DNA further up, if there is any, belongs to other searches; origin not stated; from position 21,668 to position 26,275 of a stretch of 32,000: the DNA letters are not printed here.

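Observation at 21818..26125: One ~1,435-codon ORF joins a solute:sodium symporter to two normally separate cell-wall-sugar enzymes (beta-lactamase-fold hydrolase + DUF1343/NamZ-like)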

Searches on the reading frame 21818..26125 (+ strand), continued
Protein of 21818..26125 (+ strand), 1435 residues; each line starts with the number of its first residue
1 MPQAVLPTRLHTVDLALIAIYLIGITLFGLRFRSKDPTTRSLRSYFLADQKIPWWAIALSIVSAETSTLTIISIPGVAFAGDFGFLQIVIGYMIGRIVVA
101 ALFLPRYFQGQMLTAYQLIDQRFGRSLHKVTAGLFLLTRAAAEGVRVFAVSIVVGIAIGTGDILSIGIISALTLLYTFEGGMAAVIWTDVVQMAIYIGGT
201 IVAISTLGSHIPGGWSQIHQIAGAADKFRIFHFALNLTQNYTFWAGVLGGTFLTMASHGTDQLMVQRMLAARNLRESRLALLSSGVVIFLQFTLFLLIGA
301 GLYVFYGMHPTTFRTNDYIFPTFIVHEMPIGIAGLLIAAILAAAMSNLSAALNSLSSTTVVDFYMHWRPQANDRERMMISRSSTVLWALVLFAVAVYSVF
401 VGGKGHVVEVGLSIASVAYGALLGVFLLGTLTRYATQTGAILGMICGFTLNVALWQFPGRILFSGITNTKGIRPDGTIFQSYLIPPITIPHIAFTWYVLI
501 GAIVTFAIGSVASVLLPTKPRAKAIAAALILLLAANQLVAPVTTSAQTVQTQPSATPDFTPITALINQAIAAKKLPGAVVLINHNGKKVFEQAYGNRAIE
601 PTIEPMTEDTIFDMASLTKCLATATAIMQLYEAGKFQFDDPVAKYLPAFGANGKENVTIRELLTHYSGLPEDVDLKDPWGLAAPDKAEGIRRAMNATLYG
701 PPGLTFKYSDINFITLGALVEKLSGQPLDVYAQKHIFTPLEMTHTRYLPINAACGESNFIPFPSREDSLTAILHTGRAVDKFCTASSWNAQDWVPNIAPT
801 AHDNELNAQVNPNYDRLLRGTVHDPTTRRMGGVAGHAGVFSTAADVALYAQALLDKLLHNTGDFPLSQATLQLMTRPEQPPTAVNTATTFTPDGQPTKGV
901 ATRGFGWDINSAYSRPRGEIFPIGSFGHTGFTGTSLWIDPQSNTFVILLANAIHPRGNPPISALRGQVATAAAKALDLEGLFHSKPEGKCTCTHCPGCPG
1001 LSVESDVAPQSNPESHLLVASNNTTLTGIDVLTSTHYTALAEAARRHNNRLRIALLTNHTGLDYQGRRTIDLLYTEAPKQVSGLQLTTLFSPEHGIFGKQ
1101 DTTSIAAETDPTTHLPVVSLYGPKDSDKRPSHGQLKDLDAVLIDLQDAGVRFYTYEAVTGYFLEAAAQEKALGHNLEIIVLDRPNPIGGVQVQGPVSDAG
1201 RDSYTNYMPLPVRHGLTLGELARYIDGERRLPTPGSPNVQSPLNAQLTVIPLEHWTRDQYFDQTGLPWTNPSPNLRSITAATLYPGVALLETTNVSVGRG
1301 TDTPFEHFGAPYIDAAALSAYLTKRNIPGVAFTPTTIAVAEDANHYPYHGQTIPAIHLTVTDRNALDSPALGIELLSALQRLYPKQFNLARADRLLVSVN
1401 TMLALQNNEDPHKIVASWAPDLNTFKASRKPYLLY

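Call 20: search_solved_structures(query=window:21818-26122:+, max_evalue=0.00001)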
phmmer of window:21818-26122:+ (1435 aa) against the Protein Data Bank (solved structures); distinct sequences matched with E-value up to 0.00001: 124 (the best 60 are shown).
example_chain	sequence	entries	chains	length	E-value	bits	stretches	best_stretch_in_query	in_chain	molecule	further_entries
4jja_A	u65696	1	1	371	9.2e-47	162.4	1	1051-1435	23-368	hypothetical protein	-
4k05_A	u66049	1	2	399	1.9e-46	161.3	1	1050-1393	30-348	Conserved hypothetical exported protein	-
5nv9_A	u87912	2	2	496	3.5e-43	150.5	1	13-481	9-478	Putative sodium:solute symporter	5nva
26va_A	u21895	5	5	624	2.4e-40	141.1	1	17-529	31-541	Sodium-dependent multivitamin transporter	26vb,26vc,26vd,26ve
7uuy_A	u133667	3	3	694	1.6e-38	135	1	18-476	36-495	Sodium/iodide cotransporter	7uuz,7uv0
9zfl_A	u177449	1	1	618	3.6e-38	133.9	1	18-476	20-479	Sodium/iodide cotransporter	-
7sl9_A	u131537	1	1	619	8.7e-35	122.7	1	29-459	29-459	Sodium-coupled monocarboxylate transporter 1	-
2xq2_A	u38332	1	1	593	2e-30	108.2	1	10-452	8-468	SODIUM/GLUCOSE COTRANSPORTER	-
7sla_A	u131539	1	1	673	3.5e-28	100.8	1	12-453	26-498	Sodium/glucose cotransporter 1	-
7sl8_A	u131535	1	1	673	3.5e-28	100.8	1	12-453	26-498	Sodium/glucose cotransporter 1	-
7wmv_A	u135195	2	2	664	4.7e-27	97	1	12-453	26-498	Sodium/glucose cotransporter 1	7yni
3dh4_A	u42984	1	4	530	5.8e-25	90.1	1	48-452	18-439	Sodium/glucose cotransporter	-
7vsi_A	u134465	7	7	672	2.1e-24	88.3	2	245-453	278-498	Sodium/glucose cotransporter 2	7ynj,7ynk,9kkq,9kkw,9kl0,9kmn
8hb0_A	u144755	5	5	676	2.1e-24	88.2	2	245-453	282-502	Sodium/glucose cotransporter 2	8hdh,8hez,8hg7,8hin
2xq2_B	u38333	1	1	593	1.1e-23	85.9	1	51-452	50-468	SODIUM/GLUCOSE COTRANSPORTER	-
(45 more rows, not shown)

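Call 32: find_encoding_contigs(protein=window:21818-26125:+, flank=10000, max_places=3)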
Protein window:21818-26125:+ (1435 aa): no gene with exactly this product is on record in the collection.

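Call 33: find_encoding_contigs(protein=P0110, flank=10000, max_places=2)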
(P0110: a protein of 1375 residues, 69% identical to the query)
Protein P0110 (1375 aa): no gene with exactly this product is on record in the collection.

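Call 35: find_encoding_contigs(protein=P0053, flank=10000, max_places=2)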
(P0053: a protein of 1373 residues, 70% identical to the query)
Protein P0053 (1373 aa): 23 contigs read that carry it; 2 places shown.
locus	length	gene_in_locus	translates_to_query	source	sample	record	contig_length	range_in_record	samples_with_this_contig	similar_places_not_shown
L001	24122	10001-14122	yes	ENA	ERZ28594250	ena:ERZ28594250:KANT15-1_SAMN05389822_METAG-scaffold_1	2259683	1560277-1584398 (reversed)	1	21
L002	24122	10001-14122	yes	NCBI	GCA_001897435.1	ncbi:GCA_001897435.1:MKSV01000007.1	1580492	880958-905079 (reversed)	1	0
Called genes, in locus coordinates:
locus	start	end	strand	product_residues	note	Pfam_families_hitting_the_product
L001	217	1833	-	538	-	PF01676:Metalloenzyme, PF06415:iPGM_N, PF01663:Phosphodiest (weak)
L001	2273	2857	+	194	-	PF07589:PEP_exosort_dom (weak)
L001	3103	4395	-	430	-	PF03952:Enolase_N, PF00113:Enolase_C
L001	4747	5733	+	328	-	-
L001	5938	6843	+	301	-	PF04909:Amidohydro_2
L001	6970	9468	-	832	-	PF00069:Pkinase, PF01636:APH (faint), PF07714:PK_Tyr_Ser-Thr, PF03109:ABC1 (weak), PF23914:TPR_CcmH_CycH (faint), PF07719:TPR_2 (faint), PF13428:TPR_14 (faint), PF13432:TPR_16 (faint), +6 more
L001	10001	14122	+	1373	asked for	PF00474:SSF, PF00144:Beta-lactamase, PF07075:NamZ_N, PF20732:NamZ_C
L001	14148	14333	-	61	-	-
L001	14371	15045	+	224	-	PF01895:PhoU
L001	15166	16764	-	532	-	PF04295:GD_AH_second, PF20629:GD_AH_C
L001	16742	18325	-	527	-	PF00171:Aldedh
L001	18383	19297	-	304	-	PF00701:DHDPS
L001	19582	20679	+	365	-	PF04616:Glyco_hydro_43 (faint), PF13088:BNR_2, PF02012:BNR (faint)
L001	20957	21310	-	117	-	-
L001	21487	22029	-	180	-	PF07963:N_methyl (weak)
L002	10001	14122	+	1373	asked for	PF00474:SSF, PF00144:Beta-lactamase, PF07075:NamZ_N, PF20732:NamZ_C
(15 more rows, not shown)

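Call 37: find_encoding_contigs(protein=P0001, flank=10000, max_places=2)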
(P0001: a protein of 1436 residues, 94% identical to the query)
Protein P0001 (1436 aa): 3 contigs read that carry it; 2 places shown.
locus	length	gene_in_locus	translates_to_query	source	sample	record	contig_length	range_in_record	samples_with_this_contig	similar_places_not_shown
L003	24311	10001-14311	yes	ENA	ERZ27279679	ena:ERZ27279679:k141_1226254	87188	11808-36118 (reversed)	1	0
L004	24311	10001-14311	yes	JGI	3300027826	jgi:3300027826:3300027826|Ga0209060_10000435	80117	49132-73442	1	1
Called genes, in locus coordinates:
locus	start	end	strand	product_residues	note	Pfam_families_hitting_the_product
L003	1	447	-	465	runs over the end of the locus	PF02614:UxaC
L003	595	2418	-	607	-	-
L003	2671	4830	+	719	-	PF02838:Glyco_hydro_20b, PF00728:Glyco_hydro_20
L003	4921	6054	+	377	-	PF01979:Amidohydro_1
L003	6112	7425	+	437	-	PF00012:HSP70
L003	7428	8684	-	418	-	PF12708:Pect-lyase_RHGA_epim (weak), PF00295:Glyco_hydro_28, PF13229:Beta_helix (weak)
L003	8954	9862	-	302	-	PF01869:BcrAD_BadFG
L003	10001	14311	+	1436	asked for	PF00474:SSF, PF00144:Beta-lactamase, PF07075:NamZ_N, PF20732:NamZ_C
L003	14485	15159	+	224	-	PF01895:PhoU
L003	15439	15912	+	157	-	PF13548:DUF4126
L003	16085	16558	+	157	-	PF13548:DUF4126 (weak)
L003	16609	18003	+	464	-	PF07992:Pyr_redox_2, PF13738:Pyr_redox_3, PF00070:Pyr_redox, PF02852:Pyr_redox_dim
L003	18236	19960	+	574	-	PF03460:NIR_SIR_ferr, PF01077:NIR_SIR, PF03460:NIR_SIR_ferr, PF01077:NIR_SIR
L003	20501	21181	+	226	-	PF13241:NAD_binding_7, PF14824:Sirohm_synth_M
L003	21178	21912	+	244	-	PF00590:TP_methylase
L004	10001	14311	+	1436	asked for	PF00474:SSF, PF00144:Beta-lactamase, PF07075:NamZ_N, PF20732:NamZ_C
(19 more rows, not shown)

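Call 38: find_encoding_contigs(protein=P0004, flank=10000, max_places=1)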
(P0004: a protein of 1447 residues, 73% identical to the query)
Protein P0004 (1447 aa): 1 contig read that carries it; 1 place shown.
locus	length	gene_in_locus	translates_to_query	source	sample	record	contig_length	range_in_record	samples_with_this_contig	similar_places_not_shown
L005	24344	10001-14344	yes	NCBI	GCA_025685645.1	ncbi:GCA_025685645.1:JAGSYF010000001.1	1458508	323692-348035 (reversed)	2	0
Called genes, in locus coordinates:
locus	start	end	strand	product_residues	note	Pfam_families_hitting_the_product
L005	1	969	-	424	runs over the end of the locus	PF09861:Lar_N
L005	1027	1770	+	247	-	PF00561:Abhydrolase_1 (weak), PF01738:DLH, PF00326:Peptidase_S9 (faint), PF02230:Abhydrolase_2 (weak)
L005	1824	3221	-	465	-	PF02614:UxaC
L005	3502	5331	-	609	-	-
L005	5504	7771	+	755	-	PF02838:Glyco_hydro_20b, PF00728:Glyco_hydro_20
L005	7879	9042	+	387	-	PF01979:Amidohydro_1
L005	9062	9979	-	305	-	PF01869:BcrAD_BadFG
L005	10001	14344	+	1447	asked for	PF00474:SSF, PF00144:Beta-lactamase, PF07075:NamZ_N, PF20732:NamZ_C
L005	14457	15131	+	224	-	PF01895:PhoU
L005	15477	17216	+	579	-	PF03460:NIR_SIR_ferr, PF01077:NIR_SIR, PF03460:NIR_SIR_ferr, PF01077:NIR_SIR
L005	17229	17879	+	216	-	PF13241:NAD_binding_7, PF14824:Sirohm_synth_M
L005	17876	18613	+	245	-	PF00590:TP_methylase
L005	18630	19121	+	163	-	-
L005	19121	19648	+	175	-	PF00578:AhpC-TSA, PF08534:Redoxin, PF00085:Thioredoxin (weak), PF13905:Thioredoxin_8 (weak)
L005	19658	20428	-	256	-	PF00351:Biopterin_H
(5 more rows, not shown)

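Call 42: search_protein_representatives(protein=window:22523-26122:+)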
Query: 1200 residues. Proteins with E-value up to 0.001 (for the whole library): 99825; up to 1e-10: 39089; up to 1e-30: 3827. The best 150 are listed.
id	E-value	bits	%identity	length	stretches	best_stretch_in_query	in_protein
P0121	0.0e+00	1618.5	70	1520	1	1-1200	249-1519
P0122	0.0e+00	1553.2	70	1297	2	1-1083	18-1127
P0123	0.0e+00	1171.8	62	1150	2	313-1200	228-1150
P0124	0.0e+00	1125.7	65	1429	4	415-771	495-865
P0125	7.9e-298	1007.3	58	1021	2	281-1011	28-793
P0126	5.1e-263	892.0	57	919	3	302-745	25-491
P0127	1.5e-261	887.2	59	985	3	419-1007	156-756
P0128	3.2e-259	879.5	68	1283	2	2-749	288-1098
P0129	4.4e-252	855.8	59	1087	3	578-933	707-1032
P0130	3.1e-246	836.4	56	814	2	557-1200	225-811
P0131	1.6e-211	721.5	58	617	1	581-1200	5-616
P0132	1.3e-192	658.9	59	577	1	618-1200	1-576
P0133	1.5e-191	655.3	48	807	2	556-1200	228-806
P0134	1.2e-172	592.7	68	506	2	781-1200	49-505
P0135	5.0e-171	587.4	74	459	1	93-522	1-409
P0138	1.1e-168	579.6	46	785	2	581-1200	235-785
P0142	1.9e-151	522.5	41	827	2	580-1200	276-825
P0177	3.2e-130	452.2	43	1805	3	816-1200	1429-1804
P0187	1.2e-126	440.4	42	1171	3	791-1200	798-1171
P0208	5.1e-117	408.5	42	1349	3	819-1200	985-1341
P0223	1.9e-111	390.0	40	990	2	817-1200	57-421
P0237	1.6e-101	357.2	37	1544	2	817-1159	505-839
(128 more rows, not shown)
